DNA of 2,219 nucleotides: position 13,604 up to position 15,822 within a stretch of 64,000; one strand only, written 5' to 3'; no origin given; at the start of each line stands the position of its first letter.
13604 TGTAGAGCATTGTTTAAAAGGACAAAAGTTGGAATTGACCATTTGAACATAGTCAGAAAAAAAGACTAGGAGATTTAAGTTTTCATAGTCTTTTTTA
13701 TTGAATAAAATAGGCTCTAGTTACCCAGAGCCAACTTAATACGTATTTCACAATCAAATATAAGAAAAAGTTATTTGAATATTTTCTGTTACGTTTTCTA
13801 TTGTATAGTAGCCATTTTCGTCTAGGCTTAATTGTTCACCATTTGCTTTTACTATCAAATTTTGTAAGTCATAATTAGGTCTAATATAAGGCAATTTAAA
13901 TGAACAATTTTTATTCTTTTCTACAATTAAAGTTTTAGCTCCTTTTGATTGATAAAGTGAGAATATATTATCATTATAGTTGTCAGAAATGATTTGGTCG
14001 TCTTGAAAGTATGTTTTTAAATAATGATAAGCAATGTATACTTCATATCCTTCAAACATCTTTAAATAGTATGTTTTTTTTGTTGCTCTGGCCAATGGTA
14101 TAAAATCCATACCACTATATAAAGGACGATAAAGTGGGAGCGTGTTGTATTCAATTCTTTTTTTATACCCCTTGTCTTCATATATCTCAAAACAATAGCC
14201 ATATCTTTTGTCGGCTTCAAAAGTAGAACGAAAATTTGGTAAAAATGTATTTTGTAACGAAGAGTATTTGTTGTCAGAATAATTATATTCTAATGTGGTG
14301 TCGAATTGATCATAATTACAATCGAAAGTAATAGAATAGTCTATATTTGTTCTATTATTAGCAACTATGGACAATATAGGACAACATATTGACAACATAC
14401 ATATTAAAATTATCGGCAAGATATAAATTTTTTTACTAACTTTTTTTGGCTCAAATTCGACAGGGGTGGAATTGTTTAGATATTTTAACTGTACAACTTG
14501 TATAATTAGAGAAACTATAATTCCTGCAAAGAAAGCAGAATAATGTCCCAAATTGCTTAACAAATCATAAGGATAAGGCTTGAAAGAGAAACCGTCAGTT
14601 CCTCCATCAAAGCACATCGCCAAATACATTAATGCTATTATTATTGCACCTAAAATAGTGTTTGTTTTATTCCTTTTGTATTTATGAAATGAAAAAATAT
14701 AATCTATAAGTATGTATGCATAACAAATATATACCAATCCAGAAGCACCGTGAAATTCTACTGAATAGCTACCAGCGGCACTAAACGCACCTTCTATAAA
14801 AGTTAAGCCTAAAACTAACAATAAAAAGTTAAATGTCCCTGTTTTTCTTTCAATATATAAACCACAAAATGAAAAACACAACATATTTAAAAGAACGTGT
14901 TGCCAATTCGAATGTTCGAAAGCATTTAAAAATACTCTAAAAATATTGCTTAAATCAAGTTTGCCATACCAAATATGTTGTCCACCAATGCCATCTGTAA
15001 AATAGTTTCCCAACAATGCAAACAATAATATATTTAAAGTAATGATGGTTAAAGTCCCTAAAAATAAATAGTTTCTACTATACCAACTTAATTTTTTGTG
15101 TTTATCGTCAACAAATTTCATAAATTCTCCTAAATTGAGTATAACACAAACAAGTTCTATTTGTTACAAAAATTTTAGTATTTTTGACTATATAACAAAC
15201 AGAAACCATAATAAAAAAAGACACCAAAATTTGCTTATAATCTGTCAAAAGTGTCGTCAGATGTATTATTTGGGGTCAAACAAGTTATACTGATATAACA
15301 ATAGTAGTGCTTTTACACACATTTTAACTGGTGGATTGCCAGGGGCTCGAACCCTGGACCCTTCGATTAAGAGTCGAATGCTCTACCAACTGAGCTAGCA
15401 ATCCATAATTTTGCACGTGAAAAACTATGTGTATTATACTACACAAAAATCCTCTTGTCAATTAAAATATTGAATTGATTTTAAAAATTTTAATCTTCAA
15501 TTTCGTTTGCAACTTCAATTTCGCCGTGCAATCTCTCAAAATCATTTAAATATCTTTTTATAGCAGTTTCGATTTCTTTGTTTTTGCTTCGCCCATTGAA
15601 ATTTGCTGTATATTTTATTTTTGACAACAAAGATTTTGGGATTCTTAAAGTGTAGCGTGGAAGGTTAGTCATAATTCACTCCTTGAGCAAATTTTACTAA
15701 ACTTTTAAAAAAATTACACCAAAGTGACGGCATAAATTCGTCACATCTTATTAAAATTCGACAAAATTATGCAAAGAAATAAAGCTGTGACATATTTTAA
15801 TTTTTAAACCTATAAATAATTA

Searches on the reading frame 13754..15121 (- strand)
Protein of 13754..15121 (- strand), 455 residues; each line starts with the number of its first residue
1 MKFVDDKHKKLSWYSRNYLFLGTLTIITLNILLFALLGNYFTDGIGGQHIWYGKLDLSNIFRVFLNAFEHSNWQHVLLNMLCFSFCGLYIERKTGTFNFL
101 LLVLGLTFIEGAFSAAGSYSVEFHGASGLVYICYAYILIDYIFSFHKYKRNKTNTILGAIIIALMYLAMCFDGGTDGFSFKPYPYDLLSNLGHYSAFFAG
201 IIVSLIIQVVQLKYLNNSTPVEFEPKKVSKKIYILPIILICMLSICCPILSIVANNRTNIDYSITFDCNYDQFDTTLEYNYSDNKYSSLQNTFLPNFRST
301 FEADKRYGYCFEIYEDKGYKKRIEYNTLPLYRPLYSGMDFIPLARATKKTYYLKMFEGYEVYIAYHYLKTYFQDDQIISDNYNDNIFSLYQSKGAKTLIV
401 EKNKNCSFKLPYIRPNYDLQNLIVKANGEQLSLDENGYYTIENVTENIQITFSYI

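Call 3: search_protein_families(library=pfam, proteins=[window:13754-15121:-], max_evalue=0.1)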
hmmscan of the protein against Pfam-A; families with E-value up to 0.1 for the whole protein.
window:13754-15121:- (455 aa): 1 family
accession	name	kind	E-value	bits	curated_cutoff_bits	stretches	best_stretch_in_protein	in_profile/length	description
PF01694.28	Rhomboid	-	2.7e-14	54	22.6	1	60-207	4-140/143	Rhomboid domain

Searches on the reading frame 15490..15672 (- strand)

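Call 3: search_protein_families(library=pfam, proteins=[window:15490-15672:-], max_evalue=0.1)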
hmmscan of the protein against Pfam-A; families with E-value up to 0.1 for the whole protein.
window:15490-15672:- (60 aa): 4 families
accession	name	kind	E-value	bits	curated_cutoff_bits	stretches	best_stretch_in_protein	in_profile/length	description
PF03869.20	Arc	-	4.2e-06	26.9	20.4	1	2-35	2-35/50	Arc-like DNA binding domain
PF05509.17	TraY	-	0.0028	18.1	21.3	1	23-47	17-41/49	TraY domain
PF19891.5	DUF6364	-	0.04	14.8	27.3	1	8-51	6-39/70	Family of unknown function (DUF6364)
PF05534.18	HicB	-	0.073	13.4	21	0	8-37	21-50/51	HicB family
